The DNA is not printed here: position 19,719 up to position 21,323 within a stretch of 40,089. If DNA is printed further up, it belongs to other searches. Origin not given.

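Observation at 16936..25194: Seven-gene operon: cytoplasmic Mo enzyme between HdrB-like and HdrD-like CCG proteins, with an embedded tailoring set (DUF2064, COG1964 radical SAM, ferredoxin-DUF169, GNAT)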

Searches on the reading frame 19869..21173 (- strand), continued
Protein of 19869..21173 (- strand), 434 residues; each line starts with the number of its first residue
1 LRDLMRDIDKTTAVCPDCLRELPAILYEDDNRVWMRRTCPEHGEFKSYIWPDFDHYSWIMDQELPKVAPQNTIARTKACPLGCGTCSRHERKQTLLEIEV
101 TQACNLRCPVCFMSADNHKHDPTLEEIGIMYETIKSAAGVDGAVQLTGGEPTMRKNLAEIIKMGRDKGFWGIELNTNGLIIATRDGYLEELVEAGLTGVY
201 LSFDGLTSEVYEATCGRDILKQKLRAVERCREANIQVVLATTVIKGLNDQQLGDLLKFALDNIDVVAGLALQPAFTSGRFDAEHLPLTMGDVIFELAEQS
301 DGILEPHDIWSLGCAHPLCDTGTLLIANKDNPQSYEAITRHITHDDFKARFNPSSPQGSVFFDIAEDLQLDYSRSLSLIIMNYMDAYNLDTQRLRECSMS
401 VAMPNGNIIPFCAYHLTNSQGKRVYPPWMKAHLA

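Call 72: search_protein_families(library=ncbifam, proteins=[L087:577-1482:-, L001:1248-4157:+, L087:5132-7384:+, L086:10314-12497:+, L001:4160-4738:+, L001:4738-5712:+, L087:1436-1900:-], max_evalue=1e-8)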
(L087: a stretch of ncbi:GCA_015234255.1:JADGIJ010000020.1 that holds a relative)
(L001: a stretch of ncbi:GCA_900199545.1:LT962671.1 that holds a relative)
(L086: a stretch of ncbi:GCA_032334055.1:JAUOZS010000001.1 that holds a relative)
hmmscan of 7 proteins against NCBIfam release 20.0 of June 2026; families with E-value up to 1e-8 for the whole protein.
L087:577-1482:- (301 aa): 8 families
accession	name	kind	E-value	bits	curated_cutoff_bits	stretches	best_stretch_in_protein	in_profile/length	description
NF038231.1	MBL_Geo_Pelo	equivalog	6.4e-38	130.8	360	1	34-288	3-249/250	GPMC system MBL fold metallohydrolase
TIGR03307.1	PhnP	equivalog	7.3e-32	110.7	272.25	1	33-261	3-226/249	phosphonate metabolism protein PhnP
NF002553.0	PRK02113.1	equivalog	2.1e-29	102.7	386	1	34-288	4-250/252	MBL fold metallo-hydrolase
TIGR02651.1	RNase_Z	equivalog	2.4e-21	76.1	292.95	2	193-289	203-301/302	ribonuclease Z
NF000801.0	PRK00055.1-3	equivalog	4.3e-20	72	252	1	65-190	18-155/307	ribonuclease Z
TIGR02108.2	PQQ_syn_pqqB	equivalog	2.6e-17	63.2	245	1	33-243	2-238/298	pyrroloquinoline quinone biosynthesis protein PqqB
NF041851.1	cyc_nuc_deg_phdiest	equivalog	9e-10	38.4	400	1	79-259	32-224/253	cyclic nucleotide-degrading phosphodiesterase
NF000804.0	PRK00055.2-1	equivalog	2.6e-09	36.6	402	0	64-143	19-101/306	ribonuclease Z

L001:1248-4157:+ (969 aa): 22 families
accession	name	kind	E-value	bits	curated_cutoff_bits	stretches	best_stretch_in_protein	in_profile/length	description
NF012032.0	PRK15488.1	equivalog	1.8e-85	287.5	694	1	12-523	42-540/759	thiosulfate reductase PhsA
TIGR01591.1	Fdh-alpha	equivalog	9.3e-82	275.1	666.25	1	17-689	2-645/672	formate dehydrogenase subunit alpha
TIGR02166.1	dmsA_ynfE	subfamily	1.4e-69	235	777.7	2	13-330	44-397/794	DMSO/selenate family reductase complex A subunit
NF047855.1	AssmNtatRedNasC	equivalog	1.1e-53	182.6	1100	1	12-687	19-676/708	assimilatory nitrate reductase catalytic subunit NasC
TIGR03479.1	DMSO_red_II_alp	subfamily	2.9e-51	174.6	984.75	2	17-251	62-308/913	molybdopterin-dependent oxidoreductase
NF041885.1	selenate_YnfE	exception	9e-48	162.7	1675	1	20-332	56-406/805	selenate/tellurate reductase subunit YnfE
NF041884.1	selenate_YnfF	exception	1.5e-45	155.4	1650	1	14-330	46-397/798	selenate/tellurate reductase subunit YnfF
NF011566.1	PRK14990.1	exception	8.6e-41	139.8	1600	1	14-330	59-417/814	dimethylsulfoxide reductase subunit A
TIGR00509.1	bisC_fam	subfamily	3.1e-36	124.9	1017.55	1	76-714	64-731/772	molybdopterin guanine dinucleotide-containing S/N-oxide reductase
NF041714.1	arsenate_red_ArrA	equivalog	2.6e-33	115.2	1600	1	4-253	41-299/848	arsenate respiratory reductase molybdopterin-containing subunit ArrA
NF041513.1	formate_DH_Act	exception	2.6e-33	114.9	1400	1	11-258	40-303/1067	formate dehydrogenase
TIGR01553.1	formate-DH-alph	equivalog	1.5e-32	112.3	814.2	1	14-250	45-304/1009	formate dehydrogenase-N subunit alpha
NF041783.2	mnquin_red_QrcB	equivalog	1.1e-29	103.2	440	1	13-328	52-363/695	menaquinone reductase molybdopterin-binding-like subunit QrcB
NF041323.1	Nitr_red_NasA_Halo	equivalog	1.3e-29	103.2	1000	1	21-466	3-429/673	assimilatory nitrate reductase NasA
NF011682.0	PRK15102.1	equivalog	4.6e-27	94.5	909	1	193-513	254-572/829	trimethylamine-N-oxide reductase TorA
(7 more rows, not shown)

L087:5132-7384:+ (750 aa): 24 families
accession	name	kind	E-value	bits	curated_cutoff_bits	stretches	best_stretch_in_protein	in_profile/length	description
NF012032.0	PRK15488.1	equivalog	2e-99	333.6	694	1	14-525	43-541/759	thiosulfate reductase PhsA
TIGR01591.1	Fdh-alpha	equivalog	9.3e-86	288.4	666.25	1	18-690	2-646/672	formate dehydrogenase subunit alpha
TIGR02166.1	dmsA_ynfE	subfamily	4.3e-80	269.8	777.7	2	12-332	42-397/794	DMSO/selenate family reductase complex A subunit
TIGR03479.1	DMSO_red_II_alp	subfamily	3.9e-65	220.5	984.75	2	17-252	61-307/913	molybdopterin-dependent oxidoreductase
NF047855.1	AssmNtatRedNasC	equivalog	1.8e-59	201.7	1100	3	12-305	18-316/708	assimilatory nitrate reductase catalytic subunit NasC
NF041885.1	selenate_YnfE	exception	6.3e-52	176.4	1675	1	17-327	51-399/805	selenate/tellurate reductase subunit YnfE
NF041884.1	selenate_YnfF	exception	1.7e-50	171.8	1650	1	14-514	46-560/798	selenate/tellurate reductase subunit YnfF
TIGR00509.1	bisC_fam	subfamily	2.6e-49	168.2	1017.55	1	78-715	64-730/772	molybdopterin guanine dinucleotide-containing S/N-oxide reductase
NF011566.1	PRK14990.1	exception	1.1e-48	165.9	1600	2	13-258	57-325/814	dimethylsulfoxide reductase subunit A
TIGR01553.1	formate-DH-alph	equivalog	5.3e-40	137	814.2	1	14-254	44-306/1009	formate dehydrogenase-N subunit alpha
NF041714.1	arsenate_red_ArrA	equivalog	9.6e-39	133.1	1600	1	6-258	42-302/848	arsenate respiratory reductase molybdopterin-containing subunit ArrA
NF041783.2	mnquin_red_QrcB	equivalog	8.5e-35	120.1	440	1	14-331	52-364/695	menaquinone reductase molybdopterin-binding-like subunit QrcB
NF041513.1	formate_DH_Act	exception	1e-33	116.3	1400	2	8-111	36-137/1067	formate dehydrogenase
NF011682.0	PRK15102.1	equivalog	2.5e-33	115.2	909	1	78-717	113-786/829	trimethylamine-N-oxide reductase TorA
TIGR02164.1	torA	equivalog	3e-32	111.7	1465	1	78-718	109-783/824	trimethylamine-N-oxide reductase TorA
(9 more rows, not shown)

L086:10314-12497:+ (727 aa): 23 families
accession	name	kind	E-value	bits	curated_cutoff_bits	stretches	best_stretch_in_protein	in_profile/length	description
NF012032.0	PRK15488.1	equivalog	3.2e-76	256.9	694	1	3-517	40-540/759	thiosulfate reductase PhsA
TIGR01591.1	Fdh-alpha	equivalog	2.8e-75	253.7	666.25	2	9-328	1-316/672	formate dehydrogenase subunit alpha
TIGR02166.1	dmsA_ynfE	subfamily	9.6e-65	219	777.7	2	3-329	41-397/794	DMSO/selenate family reductase complex A subunit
NF047855.1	AssmNtatRedNasC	equivalog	7.2e-55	186.5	1100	2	2-326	16-339/708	assimilatory nitrate reductase catalytic subunit NasC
TIGR03479.1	DMSO_red_II_alp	subfamily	1e-50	172.7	984.75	2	14-245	66-303/913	molybdopterin-dependent oxidoreductase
NF041885.1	selenate_YnfE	exception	9.3e-44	149.4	1675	1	3-327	45-402/805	selenate/tellurate reductase subunit YnfE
NF011566.1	PRK14990.1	exception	1e-42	146.1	1600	1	2-327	54-415/814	dimethylsulfoxide reductase subunit A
NF041884.1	selenate_YnfF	exception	8.5e-41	139.7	1650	1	2-327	41-395/798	selenate/tellurate reductase subunit YnfF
TIGR00509.1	bisC_fam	subfamily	7e-38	130.4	1017.55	2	21-289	8-305/772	molybdopterin guanine dinucleotide-containing S/N-oxide reductase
NF041783.2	mnquin_red_QrcB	equivalog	1.3e-29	103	440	1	4-329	50-365/695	menaquinone reductase molybdopterin-binding-like subunit QrcB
TIGR01553.1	formate-DH-alph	equivalog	1.9e-25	88.9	814.2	1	156-251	212-306/1009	formate dehydrogenase-N subunit alpha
NF011567.1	PRK14991.1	equivalog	4.1e-25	87.7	1750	0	48-93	140-185/1022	tetrathionate reductase subunit TtrA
NF011682.0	PRK15102.1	equivalog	2.5e-24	85.4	909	0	198-327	260-394/829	trimethylamine-N-oxide reductase TorA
TIGR01706.1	NAPA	equivalog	7.7e-23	80.7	930.55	1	4-250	40-292/830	periplasmic nitrate reductase subunit alpha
TIGR02164.1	torA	equivalog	9.7e-23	80.2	1465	1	198-510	256-570/824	trimethylamine-N-oxide reductase TorA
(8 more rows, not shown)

L001:4160-4738:+ (192 aa): 18 families
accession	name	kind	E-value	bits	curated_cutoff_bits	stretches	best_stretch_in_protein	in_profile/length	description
TIGR03149.1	cyt_nit_nrfC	equivalog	7.7e-46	156.2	377.6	1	2-190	37-221/225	cytochrome c nitrite reductase Fe-S protein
NF041715.1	arsenate_red_ArrB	equivalog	2.3e-45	154.9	450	2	3-113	2-111/233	arsenate respiratory reductase iron-sulfur subunit ArrB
NF045797.1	DsrO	equivalog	7.9e-43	146.6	200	1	2-185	42-234/235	sulfate reduction electron transfer complex DsrMKJOP subunit DsrO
NF011569.0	PRK14993.1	equivalog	4.3e-42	144.2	416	1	2-185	42-222/244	tetrathionate reductase subunit TtrB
TIGR03478.1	DMSO_red_II_bet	subfamily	4.9e-33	114.4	480.7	1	43-190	115-258/321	DMSO reductase family type II enzyme, iron-sulfur subunit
TIGR02951.1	DMSO_dmsB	equivalog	3.9e-32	111.5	214.1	1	5-155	3-155/161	DMSO/selenate family reductase complex B subunit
NF042979.1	EthbenzDh_ebdB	equivalog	7.6e-30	103.9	740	1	43-190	137-280/354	ethylbenzene dehydrogenase subunit beta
NF041782.1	mnquin_red_QrcC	equivalog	2.5e-25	89.5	400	2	4-114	1-124/239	menaquinone reductase iron-sulfur cluster-binding subunit QrcC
TIGR01582.1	FDH-beta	equivalog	4.4e-23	81.8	334.7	1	59-174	93-202/283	formate dehydrogenase subunit beta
NF008134.0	PRK10882.1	equivalog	2.2e-21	76.2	263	1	58-163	112-218/329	hydrogenase 2 operon protein HybA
NF038355.1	FDH3_beta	equivalog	1.2e-20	74.3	240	1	6-130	5-126/180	formate dehydrogenase FDH3 subunit beta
NF045715.1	sulf_resp_HmcB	equivalog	3e-19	69.2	420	1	6-155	39-200/307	sulfate respiration complex iron-sulfur protein HmcB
NF009408.0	PRK12769.1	equivalog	5.8e-16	57.8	1003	1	1-147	1-141/659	formate-dependent uric acid utilization protein AegA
TIGR01660.1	narH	equivalog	1.1e-15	57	524.05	1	43-162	167-281/492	nitrate reductase subunit beta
NF007382.0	PRK09898.1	equivalog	2e-12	47.1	213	1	3-125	58-186/208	ferredoxin-like protein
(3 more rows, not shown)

L001:4738-5712:+ (324 aa): 1 family
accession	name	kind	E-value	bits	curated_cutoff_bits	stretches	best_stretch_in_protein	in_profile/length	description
TIGR03148.1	cyt_nit_nrfD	equivalog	6.5e-20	71.6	347.6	1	5-290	9-310/316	cytochrome c nitrite reductase subunit NrfD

L087:1436-1900:- (154 aa): 0 families

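Call 73: search_protein_families(library=ncbifam, proteins=[L087:11537-13801:+, L085:12577-13206:+], max_evalue=0.000001)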
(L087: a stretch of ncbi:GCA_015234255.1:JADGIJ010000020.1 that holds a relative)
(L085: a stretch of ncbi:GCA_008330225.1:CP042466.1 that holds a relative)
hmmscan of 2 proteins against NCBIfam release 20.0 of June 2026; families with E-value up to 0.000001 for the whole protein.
L087:11537-13801:+ (754 aa): 22 families
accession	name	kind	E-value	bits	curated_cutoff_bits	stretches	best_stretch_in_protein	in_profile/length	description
TIGR01591.1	Fdh-alpha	equivalog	8.2e-79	265.4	666.25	3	29-354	8-316/672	formate dehydrogenase subunit alpha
NF012032.0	PRK15488.1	equivalog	3.4e-72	243.6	694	2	35-537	59-549/759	thiosulfate reductase PhsA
TIGR02166.1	dmsA_ynfE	subfamily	7.2e-55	186.4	777.7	1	33-700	59-756/794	DMSO/selenate family reductase complex A subunit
NF047855.1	AssmNtatRedNasC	equivalog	6.5e-47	160.2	1100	3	220-349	207-336/708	assimilatory nitrate reductase catalytic subunit NasC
TIGR03479.1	DMSO_red_II_alp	subfamily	9.5e-41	139.8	984.75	3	57-275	103-306/913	molybdopterin-dependent oxidoreductase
NF041885.1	selenate_YnfE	exception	4.4e-39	134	1675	2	221-488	250-535/805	selenate/tellurate reductase subunit YnfE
NF041884.1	selenate_YnfF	exception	2.2e-38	131.7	1650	2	33-281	60-304/798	selenate/tellurate reductase subunit YnfF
NF011566.1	PRK14990.1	exception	9.4e-38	129.7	1600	1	47-475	92-535/814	dimethylsulfoxide reductase subunit A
TIGR00509.1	bisC_fam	subfamily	3.1e-36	124.9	1017.55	2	217-517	199-511/772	molybdopterin guanine dinucleotide-containing S/N-oxide reductase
TIGR01553.1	formate-DH-alph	equivalog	6.3e-33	113.6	814.2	2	38-113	70-142/1009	formate dehydrogenase-N subunit alpha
NF041323.1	Nitr_red_NasA_Halo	equivalog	2.7e-26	92.3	1000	1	37-524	15-478/673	assimilatory nitrate reductase NasA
NF041513.1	formate_DH_Act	exception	2e-24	85.5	1400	2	29-113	52-133/1067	formate dehydrogenase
NF041783.2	mnquin_red_QrcB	equivalog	2.5e-24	85.4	440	1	29-114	62-142/695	menaquinone reductase molybdopterin-binding-like subunit QrcB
NF010055.0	PRK13532.1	equivalog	7.7e-21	74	904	1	29-124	52-149/830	nitrate reductase catalytic subunit NapA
TIGR01706.1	NAPA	equivalog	1.8e-18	66.2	930.55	1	30-124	53-149/830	periplasmic nitrate reductase subunit alpha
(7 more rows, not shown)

L085:12577-13206:+ (209 aa): 7 families
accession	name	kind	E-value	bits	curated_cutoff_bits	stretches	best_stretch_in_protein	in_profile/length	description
TIGR00949.1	2A76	subfamily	3.3e-39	134.5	183.95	1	20-203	1-185/185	homoserine/threonine efflux transporter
NF007812.0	PRK10520.1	equivalog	7.3e-39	133.5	209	1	5-208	4-205/206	homoserine/homoserine lactone efflux protein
NF008201.0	PRK10958.1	equivalog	1.6e-32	112.8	165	1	12-206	15-210/212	leucine efflux protein LeuE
NF007591.0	PRK10229.1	equivalog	5.2e-19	68.7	288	1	7-207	2-206/206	threonine export protein RhtC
NF007653.0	PRK10323.1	equivalog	1.2e-12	47.9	193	1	6-186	5-178/195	cysteine/O-acetylserine transporter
TIGR00948.1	2a75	equivalog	1e-08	35.2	213.65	1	18-194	2-175/177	L-lysine exporter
NF006801.0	PRK09304.1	equivalog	5.5e-07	29.3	298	1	11-205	11-200/211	arginine exporter ArgO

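Call 75: search_solved_structures(query=L087:5132-7384:+, max_evalue=1e-30, show_alignments=1)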
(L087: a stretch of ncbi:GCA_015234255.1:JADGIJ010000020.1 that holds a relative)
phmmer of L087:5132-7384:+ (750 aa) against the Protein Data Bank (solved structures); distinct sequences matched with E-value up to 1e-30: 18.
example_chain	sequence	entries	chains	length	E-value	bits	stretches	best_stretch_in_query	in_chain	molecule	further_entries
2e7z_A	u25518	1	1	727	2.3e-122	413.1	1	17-740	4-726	Acetylene hydratase Ahy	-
2vpw_A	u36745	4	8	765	2.6e-74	254.2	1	17-301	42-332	THIOSULFATE REDUCTASE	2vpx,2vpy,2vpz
7qv7_S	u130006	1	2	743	8.5e-55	189.6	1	16-688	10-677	Hydrogen dependent carbon dioxide reductase subunit FdhF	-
1aa6_A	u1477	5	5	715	5.5e-49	170.4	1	17-512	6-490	FORMATE DEHYDROGENASE H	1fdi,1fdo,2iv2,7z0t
9vap_A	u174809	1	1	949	7.6e-49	170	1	12-331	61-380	Formate dehydrogenase molybdopterin-binding subunit FdhA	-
9t1s_L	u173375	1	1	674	5.6e-45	157.1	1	17-332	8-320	formate dehydrogenase (coenzyme F420)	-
7vw6_A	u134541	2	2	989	5.4e-41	144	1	16-671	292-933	Formate dehydrogenase | Tungsten-containing formate dehydrogenase alpha subunit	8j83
7e5z_A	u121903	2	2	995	5.5e-41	143.9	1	16-671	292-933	Formate dehydrogenase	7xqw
7bkb_D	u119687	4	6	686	1.1e-40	143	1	16-683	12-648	Formate dehydrogenase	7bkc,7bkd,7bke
6cz7_A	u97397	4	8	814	1.7e-37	132.4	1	16-502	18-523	ArrA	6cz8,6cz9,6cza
5e7o_A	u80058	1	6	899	1.9e-36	129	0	19-253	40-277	DMSO reductase family type II enzyme, molybdopterin subunit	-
4ydd_A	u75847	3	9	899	2.6e-36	128.5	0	19-253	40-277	DMSO reductase family type II enzyme, molybdopterin subunit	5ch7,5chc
9wxb_B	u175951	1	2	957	1.4e-34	122.7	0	17-472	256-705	Formate dehydrogenase alpha subunit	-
2jio_A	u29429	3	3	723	2.6e-34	121.9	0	16-499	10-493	PERIPLASMIC NITRATE REDUCTASE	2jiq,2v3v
2jim_A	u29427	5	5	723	1.3e-33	119.6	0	16-499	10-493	PERIPLASMIC NITRATE REDUCTASE | PROTEIN (PERIPLASMIC NITRATE REDUCTASE)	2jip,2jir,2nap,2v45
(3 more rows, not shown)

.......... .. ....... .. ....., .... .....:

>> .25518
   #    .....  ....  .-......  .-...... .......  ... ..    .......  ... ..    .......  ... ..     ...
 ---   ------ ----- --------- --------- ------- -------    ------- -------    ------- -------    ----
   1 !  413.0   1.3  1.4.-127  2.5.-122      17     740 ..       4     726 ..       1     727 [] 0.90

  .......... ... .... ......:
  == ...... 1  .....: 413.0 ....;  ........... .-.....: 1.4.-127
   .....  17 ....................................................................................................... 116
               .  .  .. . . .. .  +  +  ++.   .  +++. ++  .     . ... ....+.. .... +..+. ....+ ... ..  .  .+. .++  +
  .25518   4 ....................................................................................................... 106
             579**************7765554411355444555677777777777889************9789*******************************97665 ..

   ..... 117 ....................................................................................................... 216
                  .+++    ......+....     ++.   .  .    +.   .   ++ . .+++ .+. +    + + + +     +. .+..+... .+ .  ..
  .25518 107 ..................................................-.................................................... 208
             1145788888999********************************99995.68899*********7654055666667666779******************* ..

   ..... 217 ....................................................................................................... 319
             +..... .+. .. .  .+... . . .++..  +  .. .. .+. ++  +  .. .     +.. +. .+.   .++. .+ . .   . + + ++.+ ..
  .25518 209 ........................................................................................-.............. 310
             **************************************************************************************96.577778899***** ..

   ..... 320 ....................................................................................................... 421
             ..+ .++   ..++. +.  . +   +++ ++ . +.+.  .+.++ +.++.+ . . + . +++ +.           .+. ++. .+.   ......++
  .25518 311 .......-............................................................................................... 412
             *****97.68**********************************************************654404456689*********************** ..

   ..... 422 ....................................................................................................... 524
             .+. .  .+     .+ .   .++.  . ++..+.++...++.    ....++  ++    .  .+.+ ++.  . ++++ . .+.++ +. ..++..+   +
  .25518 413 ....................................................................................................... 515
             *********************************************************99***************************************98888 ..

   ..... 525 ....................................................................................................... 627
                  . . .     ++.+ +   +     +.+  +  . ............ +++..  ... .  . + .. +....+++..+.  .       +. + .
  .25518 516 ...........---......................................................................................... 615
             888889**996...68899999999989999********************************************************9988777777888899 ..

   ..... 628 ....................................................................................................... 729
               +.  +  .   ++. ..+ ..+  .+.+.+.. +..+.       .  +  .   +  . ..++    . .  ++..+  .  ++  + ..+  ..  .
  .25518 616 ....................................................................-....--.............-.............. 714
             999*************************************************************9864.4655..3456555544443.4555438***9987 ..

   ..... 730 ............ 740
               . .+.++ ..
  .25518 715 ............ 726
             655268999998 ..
